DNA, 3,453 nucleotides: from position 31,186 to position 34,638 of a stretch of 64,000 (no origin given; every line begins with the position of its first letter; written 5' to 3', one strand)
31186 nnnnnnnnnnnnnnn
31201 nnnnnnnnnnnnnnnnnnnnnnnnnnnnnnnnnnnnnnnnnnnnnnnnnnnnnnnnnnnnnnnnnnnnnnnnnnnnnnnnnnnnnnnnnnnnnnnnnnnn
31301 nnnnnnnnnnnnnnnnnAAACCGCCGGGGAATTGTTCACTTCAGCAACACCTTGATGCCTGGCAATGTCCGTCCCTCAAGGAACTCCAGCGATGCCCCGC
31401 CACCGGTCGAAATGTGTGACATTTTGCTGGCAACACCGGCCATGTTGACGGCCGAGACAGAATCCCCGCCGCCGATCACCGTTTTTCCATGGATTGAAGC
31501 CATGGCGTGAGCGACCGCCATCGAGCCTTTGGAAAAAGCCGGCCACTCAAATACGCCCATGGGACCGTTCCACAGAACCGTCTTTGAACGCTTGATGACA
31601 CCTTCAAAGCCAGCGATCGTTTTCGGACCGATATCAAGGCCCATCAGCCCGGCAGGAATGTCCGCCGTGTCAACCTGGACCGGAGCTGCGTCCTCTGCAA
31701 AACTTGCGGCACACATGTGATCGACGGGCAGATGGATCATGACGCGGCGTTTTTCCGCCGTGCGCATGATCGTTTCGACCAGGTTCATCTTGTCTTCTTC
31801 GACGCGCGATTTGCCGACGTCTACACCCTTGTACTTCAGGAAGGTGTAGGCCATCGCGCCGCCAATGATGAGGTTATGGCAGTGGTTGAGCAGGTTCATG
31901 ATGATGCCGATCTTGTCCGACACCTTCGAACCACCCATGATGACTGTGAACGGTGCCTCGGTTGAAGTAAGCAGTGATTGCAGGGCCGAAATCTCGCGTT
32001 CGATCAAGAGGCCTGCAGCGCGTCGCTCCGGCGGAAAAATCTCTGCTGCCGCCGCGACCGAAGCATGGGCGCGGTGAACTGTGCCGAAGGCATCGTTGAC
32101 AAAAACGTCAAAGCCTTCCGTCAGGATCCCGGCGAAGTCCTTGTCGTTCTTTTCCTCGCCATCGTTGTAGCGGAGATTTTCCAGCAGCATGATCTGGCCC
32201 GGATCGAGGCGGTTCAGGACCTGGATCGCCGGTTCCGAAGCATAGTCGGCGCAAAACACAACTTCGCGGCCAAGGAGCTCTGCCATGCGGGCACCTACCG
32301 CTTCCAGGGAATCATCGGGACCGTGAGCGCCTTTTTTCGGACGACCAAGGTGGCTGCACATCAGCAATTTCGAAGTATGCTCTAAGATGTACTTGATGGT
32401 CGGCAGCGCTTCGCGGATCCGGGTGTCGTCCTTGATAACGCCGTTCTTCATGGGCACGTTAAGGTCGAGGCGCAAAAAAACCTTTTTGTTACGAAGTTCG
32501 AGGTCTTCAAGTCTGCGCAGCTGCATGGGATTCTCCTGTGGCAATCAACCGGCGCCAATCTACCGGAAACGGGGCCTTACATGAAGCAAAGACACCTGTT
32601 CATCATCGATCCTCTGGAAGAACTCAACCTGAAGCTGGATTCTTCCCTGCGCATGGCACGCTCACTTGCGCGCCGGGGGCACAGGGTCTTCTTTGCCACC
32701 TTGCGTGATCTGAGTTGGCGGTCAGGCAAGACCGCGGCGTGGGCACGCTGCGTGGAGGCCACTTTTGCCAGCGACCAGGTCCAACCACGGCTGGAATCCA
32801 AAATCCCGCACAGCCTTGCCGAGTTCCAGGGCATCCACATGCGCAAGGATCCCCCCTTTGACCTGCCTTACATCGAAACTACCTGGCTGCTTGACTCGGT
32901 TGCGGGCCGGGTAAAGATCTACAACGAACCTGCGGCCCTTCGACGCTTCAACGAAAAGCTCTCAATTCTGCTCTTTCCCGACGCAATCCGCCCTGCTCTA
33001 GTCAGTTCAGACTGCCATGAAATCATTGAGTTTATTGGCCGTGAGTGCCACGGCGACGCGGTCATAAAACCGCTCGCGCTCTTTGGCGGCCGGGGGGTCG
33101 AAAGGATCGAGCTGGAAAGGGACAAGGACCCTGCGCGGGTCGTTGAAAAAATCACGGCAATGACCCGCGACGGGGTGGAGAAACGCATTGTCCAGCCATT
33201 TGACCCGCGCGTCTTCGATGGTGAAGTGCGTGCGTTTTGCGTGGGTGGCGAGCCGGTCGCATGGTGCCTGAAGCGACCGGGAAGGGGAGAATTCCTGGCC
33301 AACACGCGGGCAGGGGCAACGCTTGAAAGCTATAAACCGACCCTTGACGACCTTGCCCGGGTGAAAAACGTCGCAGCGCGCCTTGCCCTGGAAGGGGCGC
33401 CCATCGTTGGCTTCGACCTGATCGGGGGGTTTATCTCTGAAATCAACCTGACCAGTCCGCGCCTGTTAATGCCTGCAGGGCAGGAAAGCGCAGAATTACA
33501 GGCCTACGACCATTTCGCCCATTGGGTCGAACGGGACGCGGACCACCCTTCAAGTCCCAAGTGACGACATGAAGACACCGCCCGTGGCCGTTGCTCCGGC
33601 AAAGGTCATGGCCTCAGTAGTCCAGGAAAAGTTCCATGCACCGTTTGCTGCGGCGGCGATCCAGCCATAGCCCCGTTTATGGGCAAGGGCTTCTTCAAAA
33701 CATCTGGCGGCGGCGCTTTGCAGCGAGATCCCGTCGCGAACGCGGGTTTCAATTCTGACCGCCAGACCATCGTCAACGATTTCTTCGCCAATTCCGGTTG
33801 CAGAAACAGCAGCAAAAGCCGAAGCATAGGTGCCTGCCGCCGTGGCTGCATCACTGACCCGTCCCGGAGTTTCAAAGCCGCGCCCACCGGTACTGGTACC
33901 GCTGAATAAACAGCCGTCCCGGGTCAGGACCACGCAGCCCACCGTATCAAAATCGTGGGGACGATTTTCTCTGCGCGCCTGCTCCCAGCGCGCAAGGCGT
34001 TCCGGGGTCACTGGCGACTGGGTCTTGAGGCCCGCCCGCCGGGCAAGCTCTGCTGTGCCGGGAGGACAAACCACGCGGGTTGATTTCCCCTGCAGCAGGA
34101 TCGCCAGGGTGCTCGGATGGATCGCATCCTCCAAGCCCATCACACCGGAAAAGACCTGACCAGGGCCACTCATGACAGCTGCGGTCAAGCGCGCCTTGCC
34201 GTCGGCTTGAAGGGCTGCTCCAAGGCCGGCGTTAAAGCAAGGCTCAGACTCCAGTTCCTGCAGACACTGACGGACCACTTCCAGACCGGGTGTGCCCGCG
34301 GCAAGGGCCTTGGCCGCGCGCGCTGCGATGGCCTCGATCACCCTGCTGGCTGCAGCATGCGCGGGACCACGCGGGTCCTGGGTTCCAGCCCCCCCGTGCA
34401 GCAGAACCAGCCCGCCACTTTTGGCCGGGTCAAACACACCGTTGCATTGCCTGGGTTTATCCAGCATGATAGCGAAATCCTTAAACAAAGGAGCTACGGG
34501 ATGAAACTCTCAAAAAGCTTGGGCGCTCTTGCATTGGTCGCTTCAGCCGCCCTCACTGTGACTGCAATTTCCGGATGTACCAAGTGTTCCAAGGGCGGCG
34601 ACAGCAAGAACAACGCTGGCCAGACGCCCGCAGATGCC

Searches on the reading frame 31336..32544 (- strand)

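Call 8: search_protein_families(library=pfam, proteins=[window:31336-32544:-], max_evalue=0.001)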
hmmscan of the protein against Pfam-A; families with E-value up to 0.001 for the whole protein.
window:31336-32544:- (402 aa): 1 family
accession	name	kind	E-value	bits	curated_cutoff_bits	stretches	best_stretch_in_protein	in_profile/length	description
PF00162.24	PGK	-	4.6e-144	480.5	27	1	12-392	1-379/379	Phosphoglycerate kinase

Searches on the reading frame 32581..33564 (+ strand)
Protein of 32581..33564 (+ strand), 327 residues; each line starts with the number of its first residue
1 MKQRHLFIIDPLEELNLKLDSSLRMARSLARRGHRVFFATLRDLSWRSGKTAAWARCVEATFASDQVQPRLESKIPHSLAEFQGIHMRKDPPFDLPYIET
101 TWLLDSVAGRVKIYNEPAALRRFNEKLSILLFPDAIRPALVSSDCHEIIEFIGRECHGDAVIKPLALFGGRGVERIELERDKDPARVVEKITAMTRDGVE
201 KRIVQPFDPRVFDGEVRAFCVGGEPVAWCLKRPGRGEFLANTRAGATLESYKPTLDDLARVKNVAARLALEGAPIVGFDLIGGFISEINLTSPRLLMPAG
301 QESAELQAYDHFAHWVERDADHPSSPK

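Call 8: search_protein_families(library=pfam, proteins=[window:32581-33564:+], max_evalue=0.001)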
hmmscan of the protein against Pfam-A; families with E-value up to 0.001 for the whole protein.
window:32581-33564:+ (327 aa): 2 families
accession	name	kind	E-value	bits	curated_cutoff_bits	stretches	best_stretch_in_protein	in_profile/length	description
PF02951.20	GSH-S_N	-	1.4e-29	103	21.3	1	5-121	3-119/119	Prokaryotic glutathione synthetase, N-terminal domain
PF02955.21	GSH-S_ATP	-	3.4e-28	98.7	23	1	125-294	1-165/175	Prokaryotic glutathione synthetase, ATP-grasp domain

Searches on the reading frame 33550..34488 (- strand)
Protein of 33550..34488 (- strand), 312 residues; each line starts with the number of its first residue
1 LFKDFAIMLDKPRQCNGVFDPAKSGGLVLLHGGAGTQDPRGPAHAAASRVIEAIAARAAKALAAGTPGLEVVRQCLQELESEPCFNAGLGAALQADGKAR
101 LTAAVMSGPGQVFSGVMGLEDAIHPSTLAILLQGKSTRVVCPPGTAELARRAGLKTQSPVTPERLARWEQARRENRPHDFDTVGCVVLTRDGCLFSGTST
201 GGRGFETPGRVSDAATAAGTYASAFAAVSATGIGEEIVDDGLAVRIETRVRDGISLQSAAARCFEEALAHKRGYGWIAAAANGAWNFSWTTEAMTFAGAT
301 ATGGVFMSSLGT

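Call 8: search_protein_families(library=pfam, proteins=[window:33550-34488:-], max_evalue=0.001)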
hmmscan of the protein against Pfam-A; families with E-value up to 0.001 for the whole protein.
window:33550-34488:- (312 aa): 1 family
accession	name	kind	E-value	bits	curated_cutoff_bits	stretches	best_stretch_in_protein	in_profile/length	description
PF01112.23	Asparaginase_2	-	2.2e-60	204.8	27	1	28-301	3-300/309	Asparaginase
